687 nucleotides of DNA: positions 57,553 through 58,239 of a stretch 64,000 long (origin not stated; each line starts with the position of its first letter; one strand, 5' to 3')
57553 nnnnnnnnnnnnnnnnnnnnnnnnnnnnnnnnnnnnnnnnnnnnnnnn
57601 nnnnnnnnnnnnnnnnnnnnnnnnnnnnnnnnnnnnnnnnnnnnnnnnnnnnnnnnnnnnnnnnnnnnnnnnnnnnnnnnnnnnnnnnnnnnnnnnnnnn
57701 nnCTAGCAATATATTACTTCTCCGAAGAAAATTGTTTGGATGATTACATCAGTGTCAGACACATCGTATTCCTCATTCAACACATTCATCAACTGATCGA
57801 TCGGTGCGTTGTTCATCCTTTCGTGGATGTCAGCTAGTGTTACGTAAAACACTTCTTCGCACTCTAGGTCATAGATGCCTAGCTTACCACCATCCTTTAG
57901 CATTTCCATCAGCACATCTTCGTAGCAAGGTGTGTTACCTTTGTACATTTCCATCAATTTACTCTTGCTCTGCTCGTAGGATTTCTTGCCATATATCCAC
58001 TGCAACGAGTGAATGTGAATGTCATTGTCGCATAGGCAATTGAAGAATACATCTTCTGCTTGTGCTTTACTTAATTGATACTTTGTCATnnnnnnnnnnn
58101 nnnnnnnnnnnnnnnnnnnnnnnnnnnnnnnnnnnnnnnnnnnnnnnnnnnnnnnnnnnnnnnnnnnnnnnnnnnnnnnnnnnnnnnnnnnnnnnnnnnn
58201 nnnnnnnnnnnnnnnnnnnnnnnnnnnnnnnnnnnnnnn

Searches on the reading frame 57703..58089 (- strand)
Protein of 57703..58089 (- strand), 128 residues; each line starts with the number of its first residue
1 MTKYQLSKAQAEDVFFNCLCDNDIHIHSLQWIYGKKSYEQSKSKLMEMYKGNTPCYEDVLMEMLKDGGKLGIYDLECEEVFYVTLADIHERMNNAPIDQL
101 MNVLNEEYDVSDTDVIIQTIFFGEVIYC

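Call 73: search_protein_families(library=phrogs, proteins=[window:57703-58089:-], max_evalue=0.001)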
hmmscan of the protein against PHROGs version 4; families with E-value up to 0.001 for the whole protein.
window:57703-58089:- (128 aa): 1 family
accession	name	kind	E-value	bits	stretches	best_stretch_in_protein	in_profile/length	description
phrog_2355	-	unknown function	0.00015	23.2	0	104-127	122-145/146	-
